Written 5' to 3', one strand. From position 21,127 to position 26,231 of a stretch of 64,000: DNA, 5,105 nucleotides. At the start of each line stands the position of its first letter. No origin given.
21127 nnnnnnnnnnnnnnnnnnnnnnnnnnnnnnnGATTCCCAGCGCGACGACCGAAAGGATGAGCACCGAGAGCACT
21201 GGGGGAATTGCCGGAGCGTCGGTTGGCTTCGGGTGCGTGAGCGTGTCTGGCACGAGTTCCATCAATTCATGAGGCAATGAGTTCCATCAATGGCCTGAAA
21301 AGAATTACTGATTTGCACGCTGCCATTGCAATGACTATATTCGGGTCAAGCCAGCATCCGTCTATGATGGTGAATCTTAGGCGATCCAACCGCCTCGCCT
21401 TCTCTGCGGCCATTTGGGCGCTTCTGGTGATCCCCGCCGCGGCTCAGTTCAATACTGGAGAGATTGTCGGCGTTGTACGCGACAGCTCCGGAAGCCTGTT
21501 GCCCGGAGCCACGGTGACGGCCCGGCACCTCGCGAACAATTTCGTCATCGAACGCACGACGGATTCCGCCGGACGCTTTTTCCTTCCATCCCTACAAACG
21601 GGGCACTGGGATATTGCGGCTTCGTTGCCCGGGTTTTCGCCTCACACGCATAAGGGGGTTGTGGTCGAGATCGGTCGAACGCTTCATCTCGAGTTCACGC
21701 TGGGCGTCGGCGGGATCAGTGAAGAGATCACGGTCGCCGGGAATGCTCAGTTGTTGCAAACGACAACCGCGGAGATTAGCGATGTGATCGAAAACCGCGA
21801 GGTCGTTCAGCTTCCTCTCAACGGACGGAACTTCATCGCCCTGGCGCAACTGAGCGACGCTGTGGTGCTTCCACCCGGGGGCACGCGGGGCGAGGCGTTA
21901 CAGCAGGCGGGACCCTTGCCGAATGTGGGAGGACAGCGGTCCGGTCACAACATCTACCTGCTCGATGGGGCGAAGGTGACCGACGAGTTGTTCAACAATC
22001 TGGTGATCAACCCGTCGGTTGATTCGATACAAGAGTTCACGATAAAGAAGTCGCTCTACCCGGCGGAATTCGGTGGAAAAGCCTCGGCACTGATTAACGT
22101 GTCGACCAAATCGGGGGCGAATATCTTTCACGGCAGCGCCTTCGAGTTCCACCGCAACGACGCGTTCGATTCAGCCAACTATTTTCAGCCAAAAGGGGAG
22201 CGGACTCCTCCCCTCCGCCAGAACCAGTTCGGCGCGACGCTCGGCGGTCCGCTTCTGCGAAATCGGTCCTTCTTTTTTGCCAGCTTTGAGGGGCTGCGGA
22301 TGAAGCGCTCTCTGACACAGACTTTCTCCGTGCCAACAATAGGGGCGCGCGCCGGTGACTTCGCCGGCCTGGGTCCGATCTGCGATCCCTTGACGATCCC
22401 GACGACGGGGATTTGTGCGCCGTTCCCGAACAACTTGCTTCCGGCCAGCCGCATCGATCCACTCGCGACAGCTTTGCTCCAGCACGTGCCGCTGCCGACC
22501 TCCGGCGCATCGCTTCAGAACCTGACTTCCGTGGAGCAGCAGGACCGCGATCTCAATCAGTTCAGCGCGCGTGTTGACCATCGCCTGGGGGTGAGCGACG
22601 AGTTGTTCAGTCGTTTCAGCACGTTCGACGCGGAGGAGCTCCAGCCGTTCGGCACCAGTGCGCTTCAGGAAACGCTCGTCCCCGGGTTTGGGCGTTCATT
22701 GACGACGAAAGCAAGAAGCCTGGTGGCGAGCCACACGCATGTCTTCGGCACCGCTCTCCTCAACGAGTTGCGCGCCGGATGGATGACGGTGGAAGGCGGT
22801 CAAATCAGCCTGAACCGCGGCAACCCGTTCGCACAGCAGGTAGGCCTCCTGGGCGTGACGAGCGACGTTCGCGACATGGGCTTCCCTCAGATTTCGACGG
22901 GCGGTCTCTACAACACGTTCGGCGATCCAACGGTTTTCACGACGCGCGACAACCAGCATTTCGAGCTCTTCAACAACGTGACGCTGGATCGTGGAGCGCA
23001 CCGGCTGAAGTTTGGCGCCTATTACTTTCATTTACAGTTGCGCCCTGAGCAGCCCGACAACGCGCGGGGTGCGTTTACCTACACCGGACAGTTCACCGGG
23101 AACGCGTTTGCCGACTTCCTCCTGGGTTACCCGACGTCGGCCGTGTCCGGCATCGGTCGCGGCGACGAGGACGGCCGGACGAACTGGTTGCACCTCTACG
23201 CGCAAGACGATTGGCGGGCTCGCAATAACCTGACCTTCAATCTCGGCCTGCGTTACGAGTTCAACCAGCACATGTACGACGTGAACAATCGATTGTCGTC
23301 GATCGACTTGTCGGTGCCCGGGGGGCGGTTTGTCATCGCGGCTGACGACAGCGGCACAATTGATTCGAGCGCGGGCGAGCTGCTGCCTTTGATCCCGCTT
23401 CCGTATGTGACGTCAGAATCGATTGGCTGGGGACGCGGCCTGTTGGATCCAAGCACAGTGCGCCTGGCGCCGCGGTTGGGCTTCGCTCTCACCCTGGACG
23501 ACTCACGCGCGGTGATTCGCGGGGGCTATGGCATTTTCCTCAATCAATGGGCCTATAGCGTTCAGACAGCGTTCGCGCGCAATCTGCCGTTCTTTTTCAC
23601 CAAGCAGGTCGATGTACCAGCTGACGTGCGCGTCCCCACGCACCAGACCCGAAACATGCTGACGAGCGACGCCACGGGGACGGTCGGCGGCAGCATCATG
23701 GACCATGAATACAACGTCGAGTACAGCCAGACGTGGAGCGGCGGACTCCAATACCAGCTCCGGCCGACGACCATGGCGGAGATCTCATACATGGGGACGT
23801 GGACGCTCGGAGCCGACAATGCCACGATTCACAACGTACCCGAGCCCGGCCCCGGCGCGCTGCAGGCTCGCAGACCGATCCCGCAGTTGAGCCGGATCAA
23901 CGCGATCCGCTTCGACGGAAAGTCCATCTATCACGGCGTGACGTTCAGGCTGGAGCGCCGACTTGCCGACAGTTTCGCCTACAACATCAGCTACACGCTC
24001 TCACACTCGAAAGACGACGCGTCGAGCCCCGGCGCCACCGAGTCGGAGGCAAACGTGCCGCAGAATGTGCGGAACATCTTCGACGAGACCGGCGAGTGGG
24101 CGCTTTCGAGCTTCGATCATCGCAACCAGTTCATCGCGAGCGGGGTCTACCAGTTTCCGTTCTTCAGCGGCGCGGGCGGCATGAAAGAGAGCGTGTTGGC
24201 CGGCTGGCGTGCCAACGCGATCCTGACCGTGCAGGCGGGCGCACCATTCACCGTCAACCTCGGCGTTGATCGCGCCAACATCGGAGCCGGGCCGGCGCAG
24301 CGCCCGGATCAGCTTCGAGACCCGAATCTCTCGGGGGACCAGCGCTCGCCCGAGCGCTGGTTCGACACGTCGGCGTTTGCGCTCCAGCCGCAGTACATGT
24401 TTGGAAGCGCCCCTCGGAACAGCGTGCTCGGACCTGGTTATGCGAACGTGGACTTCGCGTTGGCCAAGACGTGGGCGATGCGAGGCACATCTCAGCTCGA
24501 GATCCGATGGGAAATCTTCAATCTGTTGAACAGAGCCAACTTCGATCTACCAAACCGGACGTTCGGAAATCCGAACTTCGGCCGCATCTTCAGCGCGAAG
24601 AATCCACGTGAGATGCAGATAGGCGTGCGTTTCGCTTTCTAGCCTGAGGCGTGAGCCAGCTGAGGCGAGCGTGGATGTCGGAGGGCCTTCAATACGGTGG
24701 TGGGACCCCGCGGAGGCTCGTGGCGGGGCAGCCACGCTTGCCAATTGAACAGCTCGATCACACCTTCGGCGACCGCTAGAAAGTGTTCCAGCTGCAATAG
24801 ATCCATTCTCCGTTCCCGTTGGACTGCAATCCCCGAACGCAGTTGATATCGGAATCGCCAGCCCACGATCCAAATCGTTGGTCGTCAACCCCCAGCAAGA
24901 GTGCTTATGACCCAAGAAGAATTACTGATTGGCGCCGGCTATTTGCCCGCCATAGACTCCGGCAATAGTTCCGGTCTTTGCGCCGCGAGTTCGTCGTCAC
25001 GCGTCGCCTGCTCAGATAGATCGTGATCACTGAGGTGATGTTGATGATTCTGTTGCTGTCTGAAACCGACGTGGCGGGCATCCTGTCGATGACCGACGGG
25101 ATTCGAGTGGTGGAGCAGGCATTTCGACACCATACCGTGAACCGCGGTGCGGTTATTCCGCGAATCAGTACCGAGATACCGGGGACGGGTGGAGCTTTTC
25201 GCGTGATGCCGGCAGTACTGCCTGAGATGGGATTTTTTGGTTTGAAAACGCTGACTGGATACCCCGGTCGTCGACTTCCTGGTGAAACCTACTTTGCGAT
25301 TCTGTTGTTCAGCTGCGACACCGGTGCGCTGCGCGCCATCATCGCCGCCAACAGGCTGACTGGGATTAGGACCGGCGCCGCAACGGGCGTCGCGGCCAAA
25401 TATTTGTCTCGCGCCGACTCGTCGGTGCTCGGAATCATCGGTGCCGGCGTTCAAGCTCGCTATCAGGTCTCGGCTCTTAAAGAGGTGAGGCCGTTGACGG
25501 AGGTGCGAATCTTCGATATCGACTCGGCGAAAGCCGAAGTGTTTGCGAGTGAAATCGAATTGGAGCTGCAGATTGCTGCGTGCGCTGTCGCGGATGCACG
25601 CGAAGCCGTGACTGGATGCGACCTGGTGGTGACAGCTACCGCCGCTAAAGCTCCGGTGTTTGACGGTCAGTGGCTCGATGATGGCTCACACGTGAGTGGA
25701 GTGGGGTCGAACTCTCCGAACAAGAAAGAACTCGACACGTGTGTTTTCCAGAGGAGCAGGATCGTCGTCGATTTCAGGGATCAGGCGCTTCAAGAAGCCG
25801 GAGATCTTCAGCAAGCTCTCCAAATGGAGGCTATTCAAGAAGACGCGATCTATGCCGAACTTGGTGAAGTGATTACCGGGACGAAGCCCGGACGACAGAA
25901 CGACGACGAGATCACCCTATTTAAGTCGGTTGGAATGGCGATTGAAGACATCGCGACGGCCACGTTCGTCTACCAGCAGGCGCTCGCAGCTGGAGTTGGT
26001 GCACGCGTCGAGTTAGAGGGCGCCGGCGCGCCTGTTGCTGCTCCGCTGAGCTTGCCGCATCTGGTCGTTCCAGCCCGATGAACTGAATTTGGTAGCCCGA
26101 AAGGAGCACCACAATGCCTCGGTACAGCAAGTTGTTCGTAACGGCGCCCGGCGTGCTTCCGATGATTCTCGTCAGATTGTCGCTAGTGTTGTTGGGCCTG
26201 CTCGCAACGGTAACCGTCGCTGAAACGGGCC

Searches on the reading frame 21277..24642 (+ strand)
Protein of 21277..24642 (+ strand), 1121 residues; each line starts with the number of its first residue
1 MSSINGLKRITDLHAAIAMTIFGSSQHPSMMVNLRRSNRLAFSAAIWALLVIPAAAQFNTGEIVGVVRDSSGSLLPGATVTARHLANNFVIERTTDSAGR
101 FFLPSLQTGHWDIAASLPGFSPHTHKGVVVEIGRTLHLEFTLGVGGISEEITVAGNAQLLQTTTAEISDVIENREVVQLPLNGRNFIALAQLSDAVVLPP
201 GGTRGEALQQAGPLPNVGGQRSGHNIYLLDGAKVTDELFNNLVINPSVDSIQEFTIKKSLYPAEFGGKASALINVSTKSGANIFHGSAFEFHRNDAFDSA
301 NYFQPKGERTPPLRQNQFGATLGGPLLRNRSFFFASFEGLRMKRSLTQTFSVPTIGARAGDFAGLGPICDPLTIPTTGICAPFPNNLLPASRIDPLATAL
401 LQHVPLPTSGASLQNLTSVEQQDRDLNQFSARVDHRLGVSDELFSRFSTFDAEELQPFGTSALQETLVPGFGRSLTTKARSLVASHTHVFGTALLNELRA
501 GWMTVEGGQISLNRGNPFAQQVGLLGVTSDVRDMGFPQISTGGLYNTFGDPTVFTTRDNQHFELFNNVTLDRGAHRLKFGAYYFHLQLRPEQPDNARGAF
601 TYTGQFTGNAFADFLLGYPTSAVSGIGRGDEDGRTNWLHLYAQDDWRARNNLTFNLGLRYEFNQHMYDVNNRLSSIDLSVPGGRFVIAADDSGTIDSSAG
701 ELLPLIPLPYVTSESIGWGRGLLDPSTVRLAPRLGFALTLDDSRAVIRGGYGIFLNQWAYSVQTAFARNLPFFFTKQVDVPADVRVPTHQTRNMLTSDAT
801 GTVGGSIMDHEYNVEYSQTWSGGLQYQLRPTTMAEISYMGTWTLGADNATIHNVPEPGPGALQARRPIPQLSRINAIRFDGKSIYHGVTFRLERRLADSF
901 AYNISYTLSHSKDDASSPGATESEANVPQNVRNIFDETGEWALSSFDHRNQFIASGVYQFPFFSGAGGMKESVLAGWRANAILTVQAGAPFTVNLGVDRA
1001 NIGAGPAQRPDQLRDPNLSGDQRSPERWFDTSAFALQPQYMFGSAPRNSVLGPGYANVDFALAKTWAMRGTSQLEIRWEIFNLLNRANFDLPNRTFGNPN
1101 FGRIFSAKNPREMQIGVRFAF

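Call 65: search_protein_families(library=pfam, proteins=[window:21277-24642:+], max_evalue=0.0001)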
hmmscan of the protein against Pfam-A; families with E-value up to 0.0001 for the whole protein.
window:21277-24642:+ (1121 aa): 2 families
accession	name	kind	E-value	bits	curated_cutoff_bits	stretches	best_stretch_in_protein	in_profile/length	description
PF25183.1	OMP_b-brl_4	-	6.6e-221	736.5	30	1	276-1114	1-838/838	Outer membrane beta barrel domain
PF13620.12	CarboxypepD_reg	-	1.9e-17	63.8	32.3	1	63-142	2-81/82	Carboxypeptidase regulatory-like domain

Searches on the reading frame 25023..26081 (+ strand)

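Call 5: search_protein_families(library=pfam, proteins=[window:25023-26081:+], max_evalue=0.01)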
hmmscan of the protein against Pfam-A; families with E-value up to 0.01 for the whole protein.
window:25023-26081:+ (352 aa): 2 families
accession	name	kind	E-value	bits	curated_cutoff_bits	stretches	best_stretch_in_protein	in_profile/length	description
PF02423.21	OCD_Mu_crystall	-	8.8e-83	278.3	24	1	12-322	6-312/314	Ornithine cyclodeaminase/mu-crystallin family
PF01488.26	Shikimate_DH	-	5.9e-07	30.1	24.3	1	124-220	3-97/138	Shikimate / quinate 5-dehydrogenase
